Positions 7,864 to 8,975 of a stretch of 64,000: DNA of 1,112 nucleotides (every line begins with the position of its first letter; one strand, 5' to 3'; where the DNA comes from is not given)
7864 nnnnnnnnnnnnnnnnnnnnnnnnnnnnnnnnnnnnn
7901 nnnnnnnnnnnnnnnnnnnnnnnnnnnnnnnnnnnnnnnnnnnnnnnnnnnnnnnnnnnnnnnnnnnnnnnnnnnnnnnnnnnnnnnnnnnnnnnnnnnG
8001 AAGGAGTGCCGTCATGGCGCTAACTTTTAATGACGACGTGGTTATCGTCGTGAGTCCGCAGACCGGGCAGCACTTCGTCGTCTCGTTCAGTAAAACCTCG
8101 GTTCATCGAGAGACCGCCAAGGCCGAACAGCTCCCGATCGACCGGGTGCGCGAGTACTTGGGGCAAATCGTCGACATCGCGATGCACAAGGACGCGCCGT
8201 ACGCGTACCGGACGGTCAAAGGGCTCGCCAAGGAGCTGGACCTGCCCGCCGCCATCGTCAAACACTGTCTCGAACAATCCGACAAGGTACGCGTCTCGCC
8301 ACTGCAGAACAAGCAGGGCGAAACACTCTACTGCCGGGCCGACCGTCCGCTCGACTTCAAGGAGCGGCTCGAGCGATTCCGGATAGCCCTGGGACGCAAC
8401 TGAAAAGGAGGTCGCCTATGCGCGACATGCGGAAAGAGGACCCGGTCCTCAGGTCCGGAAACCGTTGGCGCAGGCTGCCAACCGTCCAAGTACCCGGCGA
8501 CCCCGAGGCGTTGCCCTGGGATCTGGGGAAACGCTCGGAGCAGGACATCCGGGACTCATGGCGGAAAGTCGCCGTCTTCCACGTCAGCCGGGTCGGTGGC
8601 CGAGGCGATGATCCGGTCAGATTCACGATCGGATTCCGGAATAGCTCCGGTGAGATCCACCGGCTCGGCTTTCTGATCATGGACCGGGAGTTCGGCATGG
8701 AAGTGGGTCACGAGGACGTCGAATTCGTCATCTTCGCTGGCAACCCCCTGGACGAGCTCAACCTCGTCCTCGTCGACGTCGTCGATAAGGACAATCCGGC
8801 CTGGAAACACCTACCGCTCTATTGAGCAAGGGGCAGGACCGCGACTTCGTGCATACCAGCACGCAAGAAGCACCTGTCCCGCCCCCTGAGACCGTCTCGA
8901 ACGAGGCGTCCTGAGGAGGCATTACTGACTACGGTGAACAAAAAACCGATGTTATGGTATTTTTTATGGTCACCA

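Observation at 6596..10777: Five-gene hypothetical cluster including a 607-aa protein built from about five degenerate DnaA-domain-IV-like HTH repeats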

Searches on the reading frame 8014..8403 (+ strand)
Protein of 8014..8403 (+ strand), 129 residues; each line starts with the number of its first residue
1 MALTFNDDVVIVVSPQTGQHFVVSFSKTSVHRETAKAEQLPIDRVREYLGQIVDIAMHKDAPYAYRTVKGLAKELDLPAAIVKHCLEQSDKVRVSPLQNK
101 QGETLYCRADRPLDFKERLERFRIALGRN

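Call 3: search_protein_families(library=pfam, proteins=[window:8014-8403:+], max_evalue=1)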
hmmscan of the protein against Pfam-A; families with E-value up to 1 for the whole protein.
window:8014-8403:+ (129 aa): 1 family
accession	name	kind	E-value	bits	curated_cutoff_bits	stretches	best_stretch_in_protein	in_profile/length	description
PF10738.15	Lpp-LpqN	-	0.2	11.5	22.4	0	6-37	129-160/174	Probable lipoprotein LpqN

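Call 4: search_protein_families(library=ncbifam, proteins=[window:8014-8403:+], max_evalue=1)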
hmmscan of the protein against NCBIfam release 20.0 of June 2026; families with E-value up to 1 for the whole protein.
window:8014-8403:+ (129 aa): 1 family
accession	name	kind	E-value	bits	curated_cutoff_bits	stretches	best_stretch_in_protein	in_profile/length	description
NF052340.1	hydrazine_beta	equivalog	0.15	11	560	1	33-83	257-307/372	hydrazine synthase subunit beta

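Call 14: search_protein_families(library=phrogs, proteins=[window:8014-8403:+], max_evalue=0.1)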
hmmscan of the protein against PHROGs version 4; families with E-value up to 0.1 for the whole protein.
window:8014-8403:+ (129 aa): 0 families

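Call 89: search_solved_structures(query=window:8014-8403:+, max_evalue=1)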
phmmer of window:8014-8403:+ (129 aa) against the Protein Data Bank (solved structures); distinct sequences matched with E-value up to 1: 0.

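Call 93: search_protein_families(library=padloc, proteins=[window:8014-8403:+], max_evalue=0.01)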
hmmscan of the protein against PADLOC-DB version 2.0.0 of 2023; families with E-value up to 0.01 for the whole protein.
window:8014-8403:+ (129 aa): 0 families

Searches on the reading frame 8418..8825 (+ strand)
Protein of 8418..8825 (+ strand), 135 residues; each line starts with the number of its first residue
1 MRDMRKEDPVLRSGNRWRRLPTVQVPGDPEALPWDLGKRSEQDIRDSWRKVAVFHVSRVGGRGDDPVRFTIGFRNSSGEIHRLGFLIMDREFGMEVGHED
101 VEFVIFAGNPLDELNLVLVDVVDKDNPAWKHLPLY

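Call 3: search_protein_families(library=pfam, proteins=[window:8418-8825:+], max_evalue=1)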
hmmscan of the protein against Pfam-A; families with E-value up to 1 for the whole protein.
window:8418-8825:+ (135 aa): 0 families

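Call 4: search_protein_families(library=ncbifam, proteins=[window:8418-8825:+], max_evalue=1)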
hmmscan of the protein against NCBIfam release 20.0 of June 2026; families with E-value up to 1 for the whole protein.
window:8418-8825:+ (135 aa): 0 families

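Call 14: search_protein_families(library=phrogs, proteins=[window:8418-8825:+], max_evalue=0.1)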
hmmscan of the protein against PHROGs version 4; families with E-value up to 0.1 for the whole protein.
window:8418-8825:+ (135 aa): 0 families

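Call 91: search_solved_structures(query=window:8418-8825:+, max_evalue=1)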
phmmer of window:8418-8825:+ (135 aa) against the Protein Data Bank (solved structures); distinct sequences matched with E-value up to 1: 0.

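Call 93: search_protein_families(library=padloc, proteins=[window:8418-8825:+], max_evalue=0.01)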
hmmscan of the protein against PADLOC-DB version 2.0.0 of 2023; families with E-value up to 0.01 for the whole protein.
window:8418-8825:+ (135 aa): 0 families
